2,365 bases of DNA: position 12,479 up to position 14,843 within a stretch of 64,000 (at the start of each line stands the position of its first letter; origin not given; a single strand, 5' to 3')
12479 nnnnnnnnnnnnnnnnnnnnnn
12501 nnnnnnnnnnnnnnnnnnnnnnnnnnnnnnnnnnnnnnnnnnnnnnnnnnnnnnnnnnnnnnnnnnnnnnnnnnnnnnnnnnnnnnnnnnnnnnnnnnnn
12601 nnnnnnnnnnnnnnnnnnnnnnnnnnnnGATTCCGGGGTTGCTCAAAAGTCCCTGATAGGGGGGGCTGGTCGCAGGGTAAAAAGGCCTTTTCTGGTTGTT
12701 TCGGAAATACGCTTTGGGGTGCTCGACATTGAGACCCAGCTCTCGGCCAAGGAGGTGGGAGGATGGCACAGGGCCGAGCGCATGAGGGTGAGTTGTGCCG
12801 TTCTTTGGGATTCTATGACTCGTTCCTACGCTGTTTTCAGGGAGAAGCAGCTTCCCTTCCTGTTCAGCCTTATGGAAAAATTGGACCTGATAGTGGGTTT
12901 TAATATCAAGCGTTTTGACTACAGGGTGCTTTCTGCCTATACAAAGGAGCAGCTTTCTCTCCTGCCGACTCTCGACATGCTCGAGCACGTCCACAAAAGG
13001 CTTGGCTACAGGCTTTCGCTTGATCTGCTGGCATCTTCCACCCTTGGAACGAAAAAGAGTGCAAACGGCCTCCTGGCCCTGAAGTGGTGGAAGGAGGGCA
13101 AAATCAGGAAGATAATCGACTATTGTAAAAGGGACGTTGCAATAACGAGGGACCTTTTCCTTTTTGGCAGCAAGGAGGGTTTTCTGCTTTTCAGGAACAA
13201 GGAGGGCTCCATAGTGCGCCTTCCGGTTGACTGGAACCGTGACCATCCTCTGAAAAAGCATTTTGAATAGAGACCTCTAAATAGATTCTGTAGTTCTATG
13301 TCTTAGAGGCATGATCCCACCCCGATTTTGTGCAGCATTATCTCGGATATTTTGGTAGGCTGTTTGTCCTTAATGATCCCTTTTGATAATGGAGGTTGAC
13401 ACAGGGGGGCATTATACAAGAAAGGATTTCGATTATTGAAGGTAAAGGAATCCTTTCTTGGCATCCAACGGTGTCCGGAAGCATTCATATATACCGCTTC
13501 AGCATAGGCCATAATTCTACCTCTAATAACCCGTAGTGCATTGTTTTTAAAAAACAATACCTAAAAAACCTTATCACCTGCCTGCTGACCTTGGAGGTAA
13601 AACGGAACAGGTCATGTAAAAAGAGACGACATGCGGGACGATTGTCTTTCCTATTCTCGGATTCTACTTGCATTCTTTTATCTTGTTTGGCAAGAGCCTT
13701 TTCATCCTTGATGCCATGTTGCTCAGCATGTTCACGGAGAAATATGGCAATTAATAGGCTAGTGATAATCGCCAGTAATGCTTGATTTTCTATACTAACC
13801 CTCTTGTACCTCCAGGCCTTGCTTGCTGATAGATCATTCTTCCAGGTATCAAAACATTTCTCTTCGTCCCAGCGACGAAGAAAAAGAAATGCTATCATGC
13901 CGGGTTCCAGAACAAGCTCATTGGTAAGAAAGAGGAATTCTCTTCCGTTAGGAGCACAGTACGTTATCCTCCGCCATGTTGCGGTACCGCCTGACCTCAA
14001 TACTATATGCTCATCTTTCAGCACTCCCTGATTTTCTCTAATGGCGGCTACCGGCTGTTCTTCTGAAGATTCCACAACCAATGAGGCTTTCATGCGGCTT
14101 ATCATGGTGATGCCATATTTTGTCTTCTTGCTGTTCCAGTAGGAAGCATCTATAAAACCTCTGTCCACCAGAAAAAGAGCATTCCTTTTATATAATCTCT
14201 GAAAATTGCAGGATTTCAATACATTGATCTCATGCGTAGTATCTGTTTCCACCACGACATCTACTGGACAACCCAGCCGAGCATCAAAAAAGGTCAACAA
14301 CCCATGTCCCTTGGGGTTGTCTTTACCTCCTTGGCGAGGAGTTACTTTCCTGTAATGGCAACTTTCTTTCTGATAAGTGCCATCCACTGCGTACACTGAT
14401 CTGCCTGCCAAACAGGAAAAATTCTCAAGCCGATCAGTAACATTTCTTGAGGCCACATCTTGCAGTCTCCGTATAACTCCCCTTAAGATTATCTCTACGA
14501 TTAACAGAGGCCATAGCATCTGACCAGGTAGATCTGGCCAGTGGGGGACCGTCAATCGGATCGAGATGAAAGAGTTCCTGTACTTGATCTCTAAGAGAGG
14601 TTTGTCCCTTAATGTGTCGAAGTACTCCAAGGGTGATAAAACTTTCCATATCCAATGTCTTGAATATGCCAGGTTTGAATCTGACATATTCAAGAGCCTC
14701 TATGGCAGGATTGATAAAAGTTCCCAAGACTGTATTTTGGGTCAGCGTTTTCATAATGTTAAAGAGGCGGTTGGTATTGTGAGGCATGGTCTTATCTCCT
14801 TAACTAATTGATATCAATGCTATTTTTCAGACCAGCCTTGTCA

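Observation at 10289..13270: Single polypeptide combining a DUF1998 DEXH helicase (MrfA/YprA-like) with a YprB/MrfB-like DEDD exonuclease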

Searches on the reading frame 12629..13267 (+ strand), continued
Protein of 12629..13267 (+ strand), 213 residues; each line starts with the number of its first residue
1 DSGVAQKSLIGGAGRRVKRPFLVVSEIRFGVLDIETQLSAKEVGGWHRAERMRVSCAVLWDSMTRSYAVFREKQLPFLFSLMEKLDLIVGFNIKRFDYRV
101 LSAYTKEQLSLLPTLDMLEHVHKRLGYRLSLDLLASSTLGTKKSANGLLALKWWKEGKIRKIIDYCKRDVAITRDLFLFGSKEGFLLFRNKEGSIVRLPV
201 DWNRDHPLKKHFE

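Call 82: find_encoding_contigs(protein=P0060, flank=5000, max_places=1)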
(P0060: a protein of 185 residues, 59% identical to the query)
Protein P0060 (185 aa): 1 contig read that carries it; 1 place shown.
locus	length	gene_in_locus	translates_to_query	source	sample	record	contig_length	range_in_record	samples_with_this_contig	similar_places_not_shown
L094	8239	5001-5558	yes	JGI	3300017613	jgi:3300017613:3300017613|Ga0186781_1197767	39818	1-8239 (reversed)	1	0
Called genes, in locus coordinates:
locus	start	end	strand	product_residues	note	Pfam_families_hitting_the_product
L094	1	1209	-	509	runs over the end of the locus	PF00117:GATase, PF07722:Peptidase_C26, PF02540:NAD_synthase (weak), PF03054:tRNA_Me_trans (faint), PF00958:GMP_synt_C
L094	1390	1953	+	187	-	PF08207:EFP_N, PF01132:EFP, PF09285:Elong-fact-P_C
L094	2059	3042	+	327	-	-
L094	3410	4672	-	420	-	PF01595:CNNM, PF00571:CBS (weak), PF03471:CorC_HlyC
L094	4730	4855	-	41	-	-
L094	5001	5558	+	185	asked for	PF13482:RNase_H_2, PF01612:DNA_pol_A_exo1 (weak)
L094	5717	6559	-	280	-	PF00702:Hydrolase (weak), PF13419:HAD_2 (weak), PF13242:Hydrolase_like (weak)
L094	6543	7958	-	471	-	-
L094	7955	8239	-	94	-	?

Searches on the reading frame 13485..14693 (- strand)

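Call 3: search_protein_families(library=pfam, proteins=[window:13485-14693:-], max_evalue=0.01)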
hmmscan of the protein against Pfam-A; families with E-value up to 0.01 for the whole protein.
window:13485-14693:- (402 aa): 1 family
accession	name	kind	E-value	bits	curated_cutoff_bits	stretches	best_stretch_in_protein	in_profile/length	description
PF01609.27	DDE_Tnp_1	-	2.3e-09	37.8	23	1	98-313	4-199/200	Transposase DDE domain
